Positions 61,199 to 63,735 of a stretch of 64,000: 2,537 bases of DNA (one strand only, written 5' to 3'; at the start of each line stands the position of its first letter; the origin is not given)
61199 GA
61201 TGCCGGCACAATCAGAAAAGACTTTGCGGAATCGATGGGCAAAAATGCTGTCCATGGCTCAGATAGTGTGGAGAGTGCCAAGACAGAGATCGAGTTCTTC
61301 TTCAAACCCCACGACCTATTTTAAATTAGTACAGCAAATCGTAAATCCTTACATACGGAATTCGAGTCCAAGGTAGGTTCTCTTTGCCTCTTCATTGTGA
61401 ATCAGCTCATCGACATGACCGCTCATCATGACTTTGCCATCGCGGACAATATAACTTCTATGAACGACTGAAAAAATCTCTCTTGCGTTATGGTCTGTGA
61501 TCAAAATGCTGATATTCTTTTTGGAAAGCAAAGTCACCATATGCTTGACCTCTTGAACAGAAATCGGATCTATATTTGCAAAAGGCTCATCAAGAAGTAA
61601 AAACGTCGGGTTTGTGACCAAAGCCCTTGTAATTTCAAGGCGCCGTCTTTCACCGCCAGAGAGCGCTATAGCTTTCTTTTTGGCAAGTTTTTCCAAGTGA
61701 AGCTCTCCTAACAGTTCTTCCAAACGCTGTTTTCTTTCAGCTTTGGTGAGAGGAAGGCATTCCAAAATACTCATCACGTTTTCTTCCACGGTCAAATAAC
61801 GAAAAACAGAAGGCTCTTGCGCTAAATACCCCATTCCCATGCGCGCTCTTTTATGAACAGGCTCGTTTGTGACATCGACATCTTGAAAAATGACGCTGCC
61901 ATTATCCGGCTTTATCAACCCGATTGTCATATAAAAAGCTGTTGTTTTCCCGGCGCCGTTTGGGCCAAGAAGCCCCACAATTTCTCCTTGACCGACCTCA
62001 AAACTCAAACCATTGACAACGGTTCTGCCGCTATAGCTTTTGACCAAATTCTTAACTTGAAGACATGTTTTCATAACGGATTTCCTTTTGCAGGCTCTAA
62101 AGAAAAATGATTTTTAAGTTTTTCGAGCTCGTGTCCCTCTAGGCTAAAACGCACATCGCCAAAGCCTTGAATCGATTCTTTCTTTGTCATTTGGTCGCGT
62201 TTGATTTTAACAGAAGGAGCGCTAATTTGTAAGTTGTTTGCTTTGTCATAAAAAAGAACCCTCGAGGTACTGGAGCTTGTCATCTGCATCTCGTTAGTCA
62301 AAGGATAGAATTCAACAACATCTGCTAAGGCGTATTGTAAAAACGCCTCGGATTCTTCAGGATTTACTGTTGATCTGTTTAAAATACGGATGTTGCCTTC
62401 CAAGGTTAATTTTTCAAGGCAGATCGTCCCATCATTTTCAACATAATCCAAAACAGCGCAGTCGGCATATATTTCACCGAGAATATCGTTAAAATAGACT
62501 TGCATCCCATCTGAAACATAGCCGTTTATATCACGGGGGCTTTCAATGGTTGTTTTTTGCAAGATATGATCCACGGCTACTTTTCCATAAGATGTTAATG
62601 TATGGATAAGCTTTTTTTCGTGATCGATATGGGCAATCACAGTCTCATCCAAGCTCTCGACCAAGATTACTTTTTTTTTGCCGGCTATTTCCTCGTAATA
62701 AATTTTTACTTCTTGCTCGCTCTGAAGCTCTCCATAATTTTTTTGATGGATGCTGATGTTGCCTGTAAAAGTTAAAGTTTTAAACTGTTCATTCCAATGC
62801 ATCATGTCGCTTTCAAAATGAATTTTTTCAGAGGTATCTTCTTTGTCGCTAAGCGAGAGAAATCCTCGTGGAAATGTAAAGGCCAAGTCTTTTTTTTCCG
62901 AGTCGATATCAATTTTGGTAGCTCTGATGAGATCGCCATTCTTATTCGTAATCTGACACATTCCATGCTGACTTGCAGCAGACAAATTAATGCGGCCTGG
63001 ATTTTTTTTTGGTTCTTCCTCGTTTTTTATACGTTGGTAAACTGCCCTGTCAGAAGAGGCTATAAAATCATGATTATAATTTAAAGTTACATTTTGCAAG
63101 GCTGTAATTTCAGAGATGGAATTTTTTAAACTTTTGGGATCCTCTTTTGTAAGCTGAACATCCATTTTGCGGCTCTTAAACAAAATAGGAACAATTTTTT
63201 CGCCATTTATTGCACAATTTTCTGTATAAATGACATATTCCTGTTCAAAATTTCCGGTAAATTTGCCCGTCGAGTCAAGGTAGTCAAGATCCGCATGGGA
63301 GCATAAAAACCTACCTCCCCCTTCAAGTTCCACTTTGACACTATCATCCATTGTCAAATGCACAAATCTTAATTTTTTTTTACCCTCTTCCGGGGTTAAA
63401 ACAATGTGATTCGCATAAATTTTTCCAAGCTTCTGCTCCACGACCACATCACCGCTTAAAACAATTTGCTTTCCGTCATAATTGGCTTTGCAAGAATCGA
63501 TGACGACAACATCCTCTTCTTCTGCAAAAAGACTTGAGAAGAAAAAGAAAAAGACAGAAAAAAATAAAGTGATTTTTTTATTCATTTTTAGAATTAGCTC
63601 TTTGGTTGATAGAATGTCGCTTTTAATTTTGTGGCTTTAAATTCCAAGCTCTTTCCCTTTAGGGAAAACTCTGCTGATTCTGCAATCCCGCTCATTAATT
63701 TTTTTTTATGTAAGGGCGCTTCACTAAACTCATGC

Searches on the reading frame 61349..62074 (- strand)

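Call 72: search_protein_families(library=pfam, proteins=[window:61349-62074:-])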
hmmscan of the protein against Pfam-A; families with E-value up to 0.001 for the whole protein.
window:61349-62074:- (241 aa): 2 families
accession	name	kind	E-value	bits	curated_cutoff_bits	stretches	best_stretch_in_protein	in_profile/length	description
PF00005.33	ABC_tran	-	6.6e-35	121.1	25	1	21-166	2-137/137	ABC transporter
PF02463.25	SMC_N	-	0.00048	20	40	0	115-198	120-200/220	RecF/RecN/SMC N terminal domain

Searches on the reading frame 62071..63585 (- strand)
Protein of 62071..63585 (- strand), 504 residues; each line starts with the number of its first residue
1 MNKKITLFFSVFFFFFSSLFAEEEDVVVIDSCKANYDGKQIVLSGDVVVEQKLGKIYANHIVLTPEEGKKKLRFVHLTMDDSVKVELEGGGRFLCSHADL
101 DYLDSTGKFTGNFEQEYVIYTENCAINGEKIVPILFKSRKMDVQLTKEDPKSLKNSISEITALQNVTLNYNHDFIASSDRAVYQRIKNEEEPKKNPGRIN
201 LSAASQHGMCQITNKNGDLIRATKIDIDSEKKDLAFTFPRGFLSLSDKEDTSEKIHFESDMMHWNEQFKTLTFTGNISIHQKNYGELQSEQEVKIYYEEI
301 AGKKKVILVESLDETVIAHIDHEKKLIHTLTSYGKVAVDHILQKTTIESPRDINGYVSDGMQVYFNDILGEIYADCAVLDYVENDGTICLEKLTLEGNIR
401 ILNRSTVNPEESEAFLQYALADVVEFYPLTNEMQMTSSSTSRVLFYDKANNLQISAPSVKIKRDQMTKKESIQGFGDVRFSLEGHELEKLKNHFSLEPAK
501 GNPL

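Call 72: search_protein_families(library=pfam, proteins=[window:62071-63585:-])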
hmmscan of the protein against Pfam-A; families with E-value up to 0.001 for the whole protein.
window:62071-63585:- (504 aa): 2 families
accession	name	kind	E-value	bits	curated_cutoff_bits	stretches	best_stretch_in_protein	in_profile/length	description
PF03968.19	LptD_N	-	3.5e-07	30.9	20.4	0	30-122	5-67/113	LptA/(LptD N-terminal domain) LPS transport protein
PF06835.18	LptC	-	0.00024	21.2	21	0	210-284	41-114/175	Lipopolysaccharide-assembly, LptC-related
